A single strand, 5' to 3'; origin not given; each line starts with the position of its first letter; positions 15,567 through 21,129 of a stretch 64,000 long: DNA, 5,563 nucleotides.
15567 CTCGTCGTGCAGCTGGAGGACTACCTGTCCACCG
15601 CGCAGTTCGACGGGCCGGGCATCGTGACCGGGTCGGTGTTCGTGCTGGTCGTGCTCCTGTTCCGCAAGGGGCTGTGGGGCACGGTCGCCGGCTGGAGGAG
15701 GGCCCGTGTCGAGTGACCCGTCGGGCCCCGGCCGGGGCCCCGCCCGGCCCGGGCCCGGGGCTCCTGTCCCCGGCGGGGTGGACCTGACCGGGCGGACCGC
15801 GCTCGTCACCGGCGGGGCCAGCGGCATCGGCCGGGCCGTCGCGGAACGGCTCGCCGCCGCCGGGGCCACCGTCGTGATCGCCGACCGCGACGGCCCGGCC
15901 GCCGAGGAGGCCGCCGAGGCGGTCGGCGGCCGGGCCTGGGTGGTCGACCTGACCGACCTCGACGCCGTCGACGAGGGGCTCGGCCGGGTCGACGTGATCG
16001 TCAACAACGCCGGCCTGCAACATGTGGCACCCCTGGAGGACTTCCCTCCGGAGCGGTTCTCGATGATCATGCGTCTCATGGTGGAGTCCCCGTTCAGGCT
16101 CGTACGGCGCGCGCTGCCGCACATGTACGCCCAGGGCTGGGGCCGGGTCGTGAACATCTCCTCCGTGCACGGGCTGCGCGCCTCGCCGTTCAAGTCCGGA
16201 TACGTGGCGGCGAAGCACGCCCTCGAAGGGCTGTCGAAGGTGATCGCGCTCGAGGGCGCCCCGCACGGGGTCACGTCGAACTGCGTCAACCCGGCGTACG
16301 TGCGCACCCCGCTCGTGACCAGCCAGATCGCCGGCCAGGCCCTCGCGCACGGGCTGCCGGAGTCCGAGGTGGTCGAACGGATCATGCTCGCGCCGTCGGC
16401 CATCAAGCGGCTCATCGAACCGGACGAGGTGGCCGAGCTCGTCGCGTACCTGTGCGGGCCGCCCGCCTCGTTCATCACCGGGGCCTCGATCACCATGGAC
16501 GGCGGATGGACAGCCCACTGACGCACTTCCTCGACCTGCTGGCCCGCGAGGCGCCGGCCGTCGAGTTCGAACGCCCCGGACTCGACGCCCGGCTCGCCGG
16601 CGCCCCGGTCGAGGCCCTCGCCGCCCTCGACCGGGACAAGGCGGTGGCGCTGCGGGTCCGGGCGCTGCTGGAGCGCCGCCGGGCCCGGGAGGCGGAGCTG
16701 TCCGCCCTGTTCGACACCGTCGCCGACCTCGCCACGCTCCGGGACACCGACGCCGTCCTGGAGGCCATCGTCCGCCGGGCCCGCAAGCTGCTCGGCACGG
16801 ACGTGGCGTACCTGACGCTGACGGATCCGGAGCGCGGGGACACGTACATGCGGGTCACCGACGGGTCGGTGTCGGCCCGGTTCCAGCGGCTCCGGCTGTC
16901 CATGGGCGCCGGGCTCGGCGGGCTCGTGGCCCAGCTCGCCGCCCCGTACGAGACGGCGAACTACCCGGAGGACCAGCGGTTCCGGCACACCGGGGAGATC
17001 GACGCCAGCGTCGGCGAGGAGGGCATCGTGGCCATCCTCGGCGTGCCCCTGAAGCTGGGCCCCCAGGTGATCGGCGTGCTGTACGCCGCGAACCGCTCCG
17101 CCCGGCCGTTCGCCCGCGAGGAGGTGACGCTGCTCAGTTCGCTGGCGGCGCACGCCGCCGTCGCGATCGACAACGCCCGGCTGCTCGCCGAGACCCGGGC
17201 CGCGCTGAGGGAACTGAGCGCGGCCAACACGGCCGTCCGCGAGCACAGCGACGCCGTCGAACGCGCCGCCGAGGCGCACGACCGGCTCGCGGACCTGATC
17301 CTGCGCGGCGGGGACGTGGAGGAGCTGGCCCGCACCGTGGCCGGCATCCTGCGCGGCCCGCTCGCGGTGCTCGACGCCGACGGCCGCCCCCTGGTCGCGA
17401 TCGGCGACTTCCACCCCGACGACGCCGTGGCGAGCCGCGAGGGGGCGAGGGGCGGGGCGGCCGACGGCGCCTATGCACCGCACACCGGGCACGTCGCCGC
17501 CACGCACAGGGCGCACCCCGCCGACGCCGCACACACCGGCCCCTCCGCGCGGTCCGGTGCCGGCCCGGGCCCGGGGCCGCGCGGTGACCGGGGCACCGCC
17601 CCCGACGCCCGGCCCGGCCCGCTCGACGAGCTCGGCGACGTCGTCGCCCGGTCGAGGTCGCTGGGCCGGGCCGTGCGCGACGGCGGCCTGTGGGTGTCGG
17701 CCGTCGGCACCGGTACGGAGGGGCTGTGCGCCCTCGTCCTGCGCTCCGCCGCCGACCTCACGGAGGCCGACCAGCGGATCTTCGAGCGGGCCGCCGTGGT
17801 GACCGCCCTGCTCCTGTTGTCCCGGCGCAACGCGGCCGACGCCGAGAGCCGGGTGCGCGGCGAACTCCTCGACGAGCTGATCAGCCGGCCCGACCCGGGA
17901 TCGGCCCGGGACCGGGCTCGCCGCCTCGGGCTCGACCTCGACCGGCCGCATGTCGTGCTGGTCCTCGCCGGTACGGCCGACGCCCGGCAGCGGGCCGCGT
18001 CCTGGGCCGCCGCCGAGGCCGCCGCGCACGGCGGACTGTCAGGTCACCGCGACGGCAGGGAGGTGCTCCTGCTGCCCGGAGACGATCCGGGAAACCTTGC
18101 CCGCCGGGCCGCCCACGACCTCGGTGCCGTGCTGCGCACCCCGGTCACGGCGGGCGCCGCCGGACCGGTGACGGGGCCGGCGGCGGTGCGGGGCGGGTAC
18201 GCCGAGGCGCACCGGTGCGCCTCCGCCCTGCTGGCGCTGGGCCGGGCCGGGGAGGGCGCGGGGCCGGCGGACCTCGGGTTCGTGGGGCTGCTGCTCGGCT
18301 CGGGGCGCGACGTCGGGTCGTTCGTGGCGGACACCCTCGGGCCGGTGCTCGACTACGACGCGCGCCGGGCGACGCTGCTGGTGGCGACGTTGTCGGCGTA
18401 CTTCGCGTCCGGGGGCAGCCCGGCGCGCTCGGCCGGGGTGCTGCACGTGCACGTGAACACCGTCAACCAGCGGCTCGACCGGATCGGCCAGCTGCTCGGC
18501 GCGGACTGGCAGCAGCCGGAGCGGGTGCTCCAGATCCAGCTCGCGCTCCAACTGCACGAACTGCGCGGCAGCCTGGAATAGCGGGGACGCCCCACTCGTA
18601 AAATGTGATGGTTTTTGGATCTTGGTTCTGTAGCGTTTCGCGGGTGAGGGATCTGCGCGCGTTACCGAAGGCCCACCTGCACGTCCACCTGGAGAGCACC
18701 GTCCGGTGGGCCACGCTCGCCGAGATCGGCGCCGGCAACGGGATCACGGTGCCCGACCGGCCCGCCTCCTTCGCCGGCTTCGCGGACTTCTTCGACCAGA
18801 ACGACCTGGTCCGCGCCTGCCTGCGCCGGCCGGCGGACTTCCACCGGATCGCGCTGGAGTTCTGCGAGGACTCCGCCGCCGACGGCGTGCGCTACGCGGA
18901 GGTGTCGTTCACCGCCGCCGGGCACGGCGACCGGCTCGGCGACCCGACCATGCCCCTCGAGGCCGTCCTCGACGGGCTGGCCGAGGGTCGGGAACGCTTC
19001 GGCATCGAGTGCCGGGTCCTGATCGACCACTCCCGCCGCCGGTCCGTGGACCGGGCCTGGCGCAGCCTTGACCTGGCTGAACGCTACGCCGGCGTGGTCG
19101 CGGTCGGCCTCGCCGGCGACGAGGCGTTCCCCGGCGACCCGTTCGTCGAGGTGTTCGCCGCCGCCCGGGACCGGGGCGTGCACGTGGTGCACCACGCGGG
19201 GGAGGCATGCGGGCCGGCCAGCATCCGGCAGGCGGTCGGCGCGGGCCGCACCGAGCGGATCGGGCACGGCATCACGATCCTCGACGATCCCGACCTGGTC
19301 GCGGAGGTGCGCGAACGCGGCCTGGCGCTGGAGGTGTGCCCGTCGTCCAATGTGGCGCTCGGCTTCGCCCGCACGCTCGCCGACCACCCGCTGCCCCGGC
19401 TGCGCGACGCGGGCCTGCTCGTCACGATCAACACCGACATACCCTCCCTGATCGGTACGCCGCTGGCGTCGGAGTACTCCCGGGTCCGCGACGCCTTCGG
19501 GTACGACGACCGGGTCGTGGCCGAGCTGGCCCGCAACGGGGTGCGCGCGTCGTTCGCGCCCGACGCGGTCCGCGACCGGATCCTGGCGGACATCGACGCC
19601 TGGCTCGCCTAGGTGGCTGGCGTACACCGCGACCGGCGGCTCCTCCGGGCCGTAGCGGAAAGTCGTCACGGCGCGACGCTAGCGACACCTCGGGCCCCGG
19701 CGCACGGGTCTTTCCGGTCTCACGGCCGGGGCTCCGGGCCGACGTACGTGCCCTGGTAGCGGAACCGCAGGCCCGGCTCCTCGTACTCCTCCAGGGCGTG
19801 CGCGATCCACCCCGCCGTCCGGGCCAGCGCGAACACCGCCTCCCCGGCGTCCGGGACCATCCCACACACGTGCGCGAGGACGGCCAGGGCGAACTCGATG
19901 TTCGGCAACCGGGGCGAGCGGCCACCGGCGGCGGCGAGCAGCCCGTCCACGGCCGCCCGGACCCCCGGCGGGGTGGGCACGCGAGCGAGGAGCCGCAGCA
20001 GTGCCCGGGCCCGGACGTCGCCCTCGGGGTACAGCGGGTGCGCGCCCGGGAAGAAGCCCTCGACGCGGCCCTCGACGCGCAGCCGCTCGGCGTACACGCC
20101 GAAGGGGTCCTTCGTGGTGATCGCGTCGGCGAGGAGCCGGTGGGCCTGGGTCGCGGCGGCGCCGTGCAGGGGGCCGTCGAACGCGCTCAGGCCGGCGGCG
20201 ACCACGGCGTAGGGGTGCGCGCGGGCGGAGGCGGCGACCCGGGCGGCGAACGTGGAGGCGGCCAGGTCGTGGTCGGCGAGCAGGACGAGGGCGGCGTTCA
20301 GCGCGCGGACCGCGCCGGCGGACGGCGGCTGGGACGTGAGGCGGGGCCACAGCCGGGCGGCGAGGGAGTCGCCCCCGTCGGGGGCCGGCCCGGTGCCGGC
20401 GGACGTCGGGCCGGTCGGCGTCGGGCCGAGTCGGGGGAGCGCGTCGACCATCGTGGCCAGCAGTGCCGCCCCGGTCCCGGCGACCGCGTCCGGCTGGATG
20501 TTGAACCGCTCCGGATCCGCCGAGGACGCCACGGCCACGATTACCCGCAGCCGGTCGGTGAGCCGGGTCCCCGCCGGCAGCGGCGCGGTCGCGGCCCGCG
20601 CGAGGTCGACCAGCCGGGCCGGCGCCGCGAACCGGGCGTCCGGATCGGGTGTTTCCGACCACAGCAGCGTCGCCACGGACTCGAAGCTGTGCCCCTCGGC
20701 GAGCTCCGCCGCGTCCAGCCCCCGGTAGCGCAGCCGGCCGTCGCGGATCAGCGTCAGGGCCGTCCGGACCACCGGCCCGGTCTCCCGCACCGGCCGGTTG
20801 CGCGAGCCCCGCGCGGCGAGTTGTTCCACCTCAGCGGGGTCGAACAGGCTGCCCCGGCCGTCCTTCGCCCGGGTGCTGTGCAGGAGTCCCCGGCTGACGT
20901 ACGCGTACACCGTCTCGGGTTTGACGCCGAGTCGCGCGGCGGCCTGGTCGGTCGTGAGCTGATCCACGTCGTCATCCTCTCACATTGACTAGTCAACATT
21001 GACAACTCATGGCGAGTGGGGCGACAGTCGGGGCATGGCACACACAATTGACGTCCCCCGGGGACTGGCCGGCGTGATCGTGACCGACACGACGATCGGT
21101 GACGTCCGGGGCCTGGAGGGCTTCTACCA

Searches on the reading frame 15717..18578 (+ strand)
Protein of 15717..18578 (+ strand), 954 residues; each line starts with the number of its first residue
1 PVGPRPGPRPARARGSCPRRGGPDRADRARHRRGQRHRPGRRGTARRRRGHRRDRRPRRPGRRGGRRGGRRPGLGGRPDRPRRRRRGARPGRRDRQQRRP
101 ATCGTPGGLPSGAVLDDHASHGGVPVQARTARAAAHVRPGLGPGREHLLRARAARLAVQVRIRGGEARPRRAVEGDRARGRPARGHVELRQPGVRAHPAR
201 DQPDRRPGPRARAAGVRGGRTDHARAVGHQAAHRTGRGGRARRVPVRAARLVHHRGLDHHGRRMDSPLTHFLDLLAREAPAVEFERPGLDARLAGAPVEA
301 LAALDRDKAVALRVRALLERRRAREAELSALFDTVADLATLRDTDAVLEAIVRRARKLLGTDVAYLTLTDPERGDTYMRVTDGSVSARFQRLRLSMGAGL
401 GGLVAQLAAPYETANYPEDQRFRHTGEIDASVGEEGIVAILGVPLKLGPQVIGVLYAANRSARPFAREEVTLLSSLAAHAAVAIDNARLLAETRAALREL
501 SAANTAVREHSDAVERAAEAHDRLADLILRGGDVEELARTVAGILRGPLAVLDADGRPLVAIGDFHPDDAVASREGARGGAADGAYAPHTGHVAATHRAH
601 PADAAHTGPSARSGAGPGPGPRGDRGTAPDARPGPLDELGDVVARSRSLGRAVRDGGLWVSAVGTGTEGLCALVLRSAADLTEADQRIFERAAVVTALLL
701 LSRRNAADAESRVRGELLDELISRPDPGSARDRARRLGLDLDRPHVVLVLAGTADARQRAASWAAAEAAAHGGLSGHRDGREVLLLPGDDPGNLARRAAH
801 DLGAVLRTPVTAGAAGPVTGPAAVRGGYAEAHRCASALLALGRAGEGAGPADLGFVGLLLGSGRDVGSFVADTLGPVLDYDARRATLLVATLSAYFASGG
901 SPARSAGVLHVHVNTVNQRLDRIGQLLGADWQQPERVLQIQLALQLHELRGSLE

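Call 27: search_protein_families(library=pfam, proteins=[window:15717-18578:+], max_evalue=0.001)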
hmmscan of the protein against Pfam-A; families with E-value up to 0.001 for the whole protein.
window:15717-18578:+ (954 aa): 5 families
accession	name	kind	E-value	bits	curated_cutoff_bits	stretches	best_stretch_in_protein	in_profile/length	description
PF13556.12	HTH_30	-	8.1e-20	70.8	27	1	888-945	1-58/59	PucR C-terminal helix-turn-helix domain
PF01590.32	GAF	-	1.3e-17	65.1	22.4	1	343-484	1-133/133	GAF domain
PF17853.6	GGDEF_2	-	2.9e-17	63.4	24.5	1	725-836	4-115/116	GGDEF-like domain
PF13185.12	GAF_2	-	5.2e-15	56.3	28.6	1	343-485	3-136/136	GAF domain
PF13492.12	GAF_3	-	5.9e-10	40.1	27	1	345-486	3-129/129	GAF domain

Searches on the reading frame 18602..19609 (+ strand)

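Call 27: search_protein_families(library=pfam, proteins=[window:18602-19609:+], max_evalue=0.001)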
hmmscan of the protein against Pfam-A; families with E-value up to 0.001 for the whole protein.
window:18602-19609:+ (336 aa): 1 family
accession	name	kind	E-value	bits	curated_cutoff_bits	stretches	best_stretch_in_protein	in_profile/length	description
PF00962.28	A_deaminase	-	5.6e-77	259.5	27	1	22-334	1-330/330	Adenosine deaminase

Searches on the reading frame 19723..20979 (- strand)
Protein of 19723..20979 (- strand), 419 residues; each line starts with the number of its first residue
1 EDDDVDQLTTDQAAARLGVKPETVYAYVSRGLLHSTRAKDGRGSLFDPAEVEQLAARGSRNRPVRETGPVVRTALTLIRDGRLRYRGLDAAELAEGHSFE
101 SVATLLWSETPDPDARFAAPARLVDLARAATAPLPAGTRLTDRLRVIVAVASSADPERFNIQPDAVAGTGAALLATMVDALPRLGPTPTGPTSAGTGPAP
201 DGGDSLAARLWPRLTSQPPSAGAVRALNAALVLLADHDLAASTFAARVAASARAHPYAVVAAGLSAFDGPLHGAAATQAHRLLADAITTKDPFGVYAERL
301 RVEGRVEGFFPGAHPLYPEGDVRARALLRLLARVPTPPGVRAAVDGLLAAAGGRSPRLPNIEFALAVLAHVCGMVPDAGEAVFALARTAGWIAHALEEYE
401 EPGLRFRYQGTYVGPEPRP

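Call 27: search_protein_families(library=pfam, proteins=[window:19723-20979:-], max_evalue=0.001)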
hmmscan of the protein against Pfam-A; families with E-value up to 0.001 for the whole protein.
window:19723-20979:- (419 aa): 5 families
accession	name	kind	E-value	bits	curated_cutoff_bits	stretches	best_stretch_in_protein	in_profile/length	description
PF00285.26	Citrate_synt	-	4.4e-53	181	27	1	69-401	6-350/357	Citrate synthase, C-terminal domain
PF12728.13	HTH_17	-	3.3e-09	37.3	27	1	8-58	2-50/51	Helix-turn-helix domain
PF13411.12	MerR_1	-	3.9e-06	27.3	21.6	1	9-55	2-47/69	MerR HTH family regulatory protein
PF00376.29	MerR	-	0.00017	21.7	28.2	1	9-41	1-34/38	MerR family regulatory protein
PF08281.18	Sigma70_r4_2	-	0.0002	21.4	25.7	1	4-33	23-52/54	Sigma-70, region 4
